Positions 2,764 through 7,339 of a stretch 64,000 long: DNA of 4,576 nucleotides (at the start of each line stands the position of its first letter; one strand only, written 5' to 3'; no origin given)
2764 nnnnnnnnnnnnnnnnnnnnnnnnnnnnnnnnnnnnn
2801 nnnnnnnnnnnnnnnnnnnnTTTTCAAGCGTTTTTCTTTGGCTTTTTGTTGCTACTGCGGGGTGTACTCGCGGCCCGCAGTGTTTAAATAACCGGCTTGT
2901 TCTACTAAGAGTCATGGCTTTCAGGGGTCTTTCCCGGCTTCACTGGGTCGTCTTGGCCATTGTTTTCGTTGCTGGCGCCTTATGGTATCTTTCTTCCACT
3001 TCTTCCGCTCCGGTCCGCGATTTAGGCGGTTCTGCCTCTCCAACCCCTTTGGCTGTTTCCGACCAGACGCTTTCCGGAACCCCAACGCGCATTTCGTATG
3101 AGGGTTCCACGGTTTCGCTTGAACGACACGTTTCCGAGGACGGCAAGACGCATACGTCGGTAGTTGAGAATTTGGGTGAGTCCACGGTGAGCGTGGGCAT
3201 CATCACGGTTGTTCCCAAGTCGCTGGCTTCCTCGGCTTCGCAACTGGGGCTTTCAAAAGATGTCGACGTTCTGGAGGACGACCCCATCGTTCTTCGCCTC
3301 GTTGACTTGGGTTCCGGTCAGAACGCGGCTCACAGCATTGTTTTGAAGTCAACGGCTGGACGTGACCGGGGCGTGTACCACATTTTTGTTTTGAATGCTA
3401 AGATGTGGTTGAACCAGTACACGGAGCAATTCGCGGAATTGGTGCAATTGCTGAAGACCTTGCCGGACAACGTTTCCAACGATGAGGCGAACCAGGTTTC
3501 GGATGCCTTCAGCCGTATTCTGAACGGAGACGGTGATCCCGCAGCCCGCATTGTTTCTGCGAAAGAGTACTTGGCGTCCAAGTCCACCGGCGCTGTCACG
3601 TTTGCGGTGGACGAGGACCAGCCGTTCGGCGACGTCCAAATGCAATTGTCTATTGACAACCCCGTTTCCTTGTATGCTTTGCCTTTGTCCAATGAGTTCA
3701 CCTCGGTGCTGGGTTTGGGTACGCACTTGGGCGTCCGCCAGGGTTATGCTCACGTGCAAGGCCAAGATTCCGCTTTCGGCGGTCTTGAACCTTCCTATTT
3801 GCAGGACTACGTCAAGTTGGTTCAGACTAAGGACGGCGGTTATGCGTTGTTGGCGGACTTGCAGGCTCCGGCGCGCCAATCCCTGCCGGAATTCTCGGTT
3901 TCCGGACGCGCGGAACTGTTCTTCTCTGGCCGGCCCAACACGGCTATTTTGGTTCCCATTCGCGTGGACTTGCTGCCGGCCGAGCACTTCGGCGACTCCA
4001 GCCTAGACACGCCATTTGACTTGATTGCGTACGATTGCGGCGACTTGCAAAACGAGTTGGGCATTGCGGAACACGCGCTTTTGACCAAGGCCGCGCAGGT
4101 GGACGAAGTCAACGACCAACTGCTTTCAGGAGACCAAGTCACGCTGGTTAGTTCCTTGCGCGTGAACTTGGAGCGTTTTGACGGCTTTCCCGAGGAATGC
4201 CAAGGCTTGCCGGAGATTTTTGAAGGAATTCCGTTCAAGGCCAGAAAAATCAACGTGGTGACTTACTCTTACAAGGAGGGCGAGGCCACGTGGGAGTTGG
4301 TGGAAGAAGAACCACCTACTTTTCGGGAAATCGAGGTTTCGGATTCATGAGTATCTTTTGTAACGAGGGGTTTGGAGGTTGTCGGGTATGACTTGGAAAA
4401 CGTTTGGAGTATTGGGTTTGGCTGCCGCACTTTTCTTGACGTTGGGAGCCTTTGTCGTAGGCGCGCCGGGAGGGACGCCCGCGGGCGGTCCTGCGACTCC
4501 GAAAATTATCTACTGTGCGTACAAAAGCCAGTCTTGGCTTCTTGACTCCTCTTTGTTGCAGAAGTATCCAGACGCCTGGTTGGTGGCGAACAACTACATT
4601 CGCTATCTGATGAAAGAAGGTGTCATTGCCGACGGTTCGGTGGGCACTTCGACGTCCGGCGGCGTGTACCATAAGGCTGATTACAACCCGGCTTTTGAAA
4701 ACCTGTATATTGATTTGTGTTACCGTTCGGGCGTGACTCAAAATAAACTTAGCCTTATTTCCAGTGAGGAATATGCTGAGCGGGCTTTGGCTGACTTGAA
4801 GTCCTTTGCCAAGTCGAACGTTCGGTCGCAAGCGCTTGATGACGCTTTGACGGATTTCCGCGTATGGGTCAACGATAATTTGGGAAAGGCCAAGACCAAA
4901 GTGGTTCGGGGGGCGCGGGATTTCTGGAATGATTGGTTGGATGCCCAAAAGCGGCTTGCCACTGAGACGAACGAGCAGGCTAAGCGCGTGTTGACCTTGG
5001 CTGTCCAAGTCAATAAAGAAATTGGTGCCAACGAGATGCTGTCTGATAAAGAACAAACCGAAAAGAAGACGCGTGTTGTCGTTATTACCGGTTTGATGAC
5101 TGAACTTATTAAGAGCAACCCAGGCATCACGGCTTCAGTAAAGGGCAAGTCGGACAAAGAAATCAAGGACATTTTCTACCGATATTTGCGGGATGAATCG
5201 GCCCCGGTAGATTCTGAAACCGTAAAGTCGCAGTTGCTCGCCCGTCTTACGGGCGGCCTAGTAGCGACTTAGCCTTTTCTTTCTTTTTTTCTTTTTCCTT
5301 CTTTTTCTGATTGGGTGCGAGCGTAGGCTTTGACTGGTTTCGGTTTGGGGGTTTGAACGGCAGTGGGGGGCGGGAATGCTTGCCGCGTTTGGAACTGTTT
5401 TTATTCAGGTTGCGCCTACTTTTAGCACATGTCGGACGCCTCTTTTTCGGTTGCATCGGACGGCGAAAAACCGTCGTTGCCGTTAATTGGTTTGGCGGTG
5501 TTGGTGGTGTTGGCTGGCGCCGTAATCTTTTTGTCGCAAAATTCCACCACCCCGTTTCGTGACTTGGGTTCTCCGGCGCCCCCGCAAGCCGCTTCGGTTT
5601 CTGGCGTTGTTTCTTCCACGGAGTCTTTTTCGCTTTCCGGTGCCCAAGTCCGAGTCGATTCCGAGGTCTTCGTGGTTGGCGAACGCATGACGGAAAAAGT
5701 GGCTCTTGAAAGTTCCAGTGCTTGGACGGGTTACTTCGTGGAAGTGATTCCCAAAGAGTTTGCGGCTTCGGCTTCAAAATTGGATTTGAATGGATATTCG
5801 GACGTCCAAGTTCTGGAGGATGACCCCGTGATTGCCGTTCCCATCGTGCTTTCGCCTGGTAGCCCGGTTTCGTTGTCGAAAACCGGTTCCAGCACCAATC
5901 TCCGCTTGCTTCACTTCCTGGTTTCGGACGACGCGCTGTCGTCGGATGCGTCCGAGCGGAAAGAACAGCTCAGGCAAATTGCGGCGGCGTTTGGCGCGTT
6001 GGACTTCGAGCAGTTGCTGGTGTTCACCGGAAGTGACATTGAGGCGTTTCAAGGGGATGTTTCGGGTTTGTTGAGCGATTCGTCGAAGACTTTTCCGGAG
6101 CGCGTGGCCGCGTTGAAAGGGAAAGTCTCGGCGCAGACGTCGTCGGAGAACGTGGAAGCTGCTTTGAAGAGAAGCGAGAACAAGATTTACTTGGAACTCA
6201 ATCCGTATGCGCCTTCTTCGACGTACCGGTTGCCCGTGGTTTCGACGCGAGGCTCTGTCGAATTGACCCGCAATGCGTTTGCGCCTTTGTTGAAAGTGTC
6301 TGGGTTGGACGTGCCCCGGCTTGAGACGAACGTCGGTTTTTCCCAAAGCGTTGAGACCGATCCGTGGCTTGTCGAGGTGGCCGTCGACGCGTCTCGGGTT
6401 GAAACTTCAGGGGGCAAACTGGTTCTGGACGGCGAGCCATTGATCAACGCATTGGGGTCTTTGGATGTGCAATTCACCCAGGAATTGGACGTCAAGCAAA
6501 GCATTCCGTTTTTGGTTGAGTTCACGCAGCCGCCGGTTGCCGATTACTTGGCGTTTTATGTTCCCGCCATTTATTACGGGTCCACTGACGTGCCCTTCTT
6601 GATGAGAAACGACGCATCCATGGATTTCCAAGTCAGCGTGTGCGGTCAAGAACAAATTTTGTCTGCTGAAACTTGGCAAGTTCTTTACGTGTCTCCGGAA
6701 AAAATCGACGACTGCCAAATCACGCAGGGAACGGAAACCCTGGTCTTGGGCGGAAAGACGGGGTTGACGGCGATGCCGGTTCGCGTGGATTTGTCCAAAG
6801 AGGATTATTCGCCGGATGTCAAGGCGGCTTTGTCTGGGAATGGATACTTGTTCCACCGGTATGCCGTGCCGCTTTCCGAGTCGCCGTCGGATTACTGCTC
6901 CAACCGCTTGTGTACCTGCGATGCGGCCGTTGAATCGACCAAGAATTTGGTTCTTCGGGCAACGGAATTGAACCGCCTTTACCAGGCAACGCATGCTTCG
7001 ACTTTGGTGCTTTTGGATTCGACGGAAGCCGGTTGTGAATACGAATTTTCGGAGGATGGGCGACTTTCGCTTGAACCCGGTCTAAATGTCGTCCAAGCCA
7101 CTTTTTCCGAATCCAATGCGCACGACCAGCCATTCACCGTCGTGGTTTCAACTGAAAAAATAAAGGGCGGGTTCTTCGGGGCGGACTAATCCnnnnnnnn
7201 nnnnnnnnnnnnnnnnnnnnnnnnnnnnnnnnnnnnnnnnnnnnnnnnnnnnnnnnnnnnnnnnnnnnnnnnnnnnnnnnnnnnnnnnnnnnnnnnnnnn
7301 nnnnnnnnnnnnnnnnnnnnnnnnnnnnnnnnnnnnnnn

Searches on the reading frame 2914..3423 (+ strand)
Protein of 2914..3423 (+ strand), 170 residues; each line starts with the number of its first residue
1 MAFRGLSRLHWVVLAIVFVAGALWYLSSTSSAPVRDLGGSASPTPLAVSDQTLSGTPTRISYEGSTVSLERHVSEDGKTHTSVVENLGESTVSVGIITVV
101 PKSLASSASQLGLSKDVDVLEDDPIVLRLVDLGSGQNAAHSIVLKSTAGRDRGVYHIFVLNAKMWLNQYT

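Call 58: find_related_loci(query=A1, collection=metagenome_contigs, flank=10000)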
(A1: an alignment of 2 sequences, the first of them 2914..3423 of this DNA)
Query A1 (170 aa) in metagenome_contigs; peptide patterns used: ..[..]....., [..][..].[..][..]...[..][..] (x = any residue, [..] = any of these).
600 stretches matched a pattern, but none encodes a relative of the query by tblastn (E <= 1e-3).

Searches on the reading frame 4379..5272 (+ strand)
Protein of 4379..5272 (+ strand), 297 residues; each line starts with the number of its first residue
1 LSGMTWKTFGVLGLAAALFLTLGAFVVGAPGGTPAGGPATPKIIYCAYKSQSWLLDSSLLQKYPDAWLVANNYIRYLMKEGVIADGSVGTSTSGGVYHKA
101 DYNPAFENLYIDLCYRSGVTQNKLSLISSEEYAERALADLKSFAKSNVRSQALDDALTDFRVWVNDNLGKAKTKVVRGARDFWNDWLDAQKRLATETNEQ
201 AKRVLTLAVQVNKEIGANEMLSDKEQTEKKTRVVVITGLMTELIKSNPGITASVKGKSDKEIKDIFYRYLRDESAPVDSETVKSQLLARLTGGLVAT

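Call 7: search_protein_families(library=pfam, proteins=[window:4379-5272:+], max_evalue=0.1)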
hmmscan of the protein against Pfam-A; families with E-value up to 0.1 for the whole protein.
window:4379-5272:+ (297 aa): 1 family
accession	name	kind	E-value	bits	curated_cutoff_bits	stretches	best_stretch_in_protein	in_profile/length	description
PF24554.1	DUF7603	-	0.01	17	27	1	184-222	39-77/110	Domain of unknown function (DUF7603)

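Call 8: search_protein_families(library=ncbifam, proteins=[window:4379-5272:+], max_evalue=0.1)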
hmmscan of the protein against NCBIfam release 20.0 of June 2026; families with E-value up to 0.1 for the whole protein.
window:4379-5272:+ (297 aa): 0 families

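Call 23: search_protein_families(library=padloc, proteins=[window:4379-5272:+], max_evalue=0.01)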
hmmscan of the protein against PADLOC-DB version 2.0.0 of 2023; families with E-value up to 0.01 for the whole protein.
window:4379-5272:+ (297 aa): 0 families

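Call 65: search_protein_families(library=phrogs, proteins=[window:4388-5272:+], max_evalue=0.01)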
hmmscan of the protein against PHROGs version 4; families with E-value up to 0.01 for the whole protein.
window:4388-5272:+ (294 aa): 0 families

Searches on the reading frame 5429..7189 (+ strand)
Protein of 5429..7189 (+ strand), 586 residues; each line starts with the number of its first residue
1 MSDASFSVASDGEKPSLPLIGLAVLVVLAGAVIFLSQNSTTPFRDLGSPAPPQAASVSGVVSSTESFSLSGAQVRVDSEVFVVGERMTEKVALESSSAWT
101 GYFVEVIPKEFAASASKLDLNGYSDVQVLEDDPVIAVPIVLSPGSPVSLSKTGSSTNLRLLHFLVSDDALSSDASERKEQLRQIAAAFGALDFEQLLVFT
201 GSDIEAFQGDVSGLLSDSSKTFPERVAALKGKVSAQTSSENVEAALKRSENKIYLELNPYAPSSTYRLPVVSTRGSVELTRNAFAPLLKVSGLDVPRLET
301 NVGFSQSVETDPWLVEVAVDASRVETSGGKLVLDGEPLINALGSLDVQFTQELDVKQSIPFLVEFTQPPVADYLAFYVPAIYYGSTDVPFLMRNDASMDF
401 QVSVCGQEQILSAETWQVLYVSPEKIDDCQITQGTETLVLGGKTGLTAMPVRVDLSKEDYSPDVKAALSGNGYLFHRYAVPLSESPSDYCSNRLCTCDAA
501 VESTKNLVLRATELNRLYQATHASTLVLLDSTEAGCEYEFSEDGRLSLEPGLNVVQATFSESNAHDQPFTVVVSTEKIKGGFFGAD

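Call 7: search_protein_families(library=pfam, proteins=[window:5429-7189:+], max_evalue=0.1)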
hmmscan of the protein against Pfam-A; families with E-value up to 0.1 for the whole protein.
window:5429-7189:+ (586 aa): 0 families

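Call 8: search_protein_families(library=ncbifam, proteins=[window:5429-7189:+], max_evalue=0.1)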
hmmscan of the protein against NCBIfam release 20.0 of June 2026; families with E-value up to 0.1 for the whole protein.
window:5429-7189:+ (586 aa): 0 families

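Call 23: search_protein_families(library=padloc, proteins=[window:5429-7189:+], max_evalue=0.01)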
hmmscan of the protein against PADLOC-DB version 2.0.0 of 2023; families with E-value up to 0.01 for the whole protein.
window:5429-7189:+ (586 aa): 0 families

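Call 46: find_homologous_proteins(query=window:5429-7189:+, max_evalue=0.001)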
Query window:5429-7189:+ (586 aa): 1 proteins with E <= 0.001 among 8000 candidates.
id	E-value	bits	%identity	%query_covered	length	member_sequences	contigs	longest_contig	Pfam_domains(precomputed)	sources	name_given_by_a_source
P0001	0.0e+0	1270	100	100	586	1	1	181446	-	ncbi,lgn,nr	ncbi:hypothetical protein HY572_04315 [Candidatus Micrarchaeota archaeon]|nr:hypothetical protein [C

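Call 65: search_protein_families(library=phrogs, proteins=[window:5429-7189:+], max_evalue=0.01)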
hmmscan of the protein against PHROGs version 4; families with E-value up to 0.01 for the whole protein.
window:5429-7189:+ (586 aa): 0 families
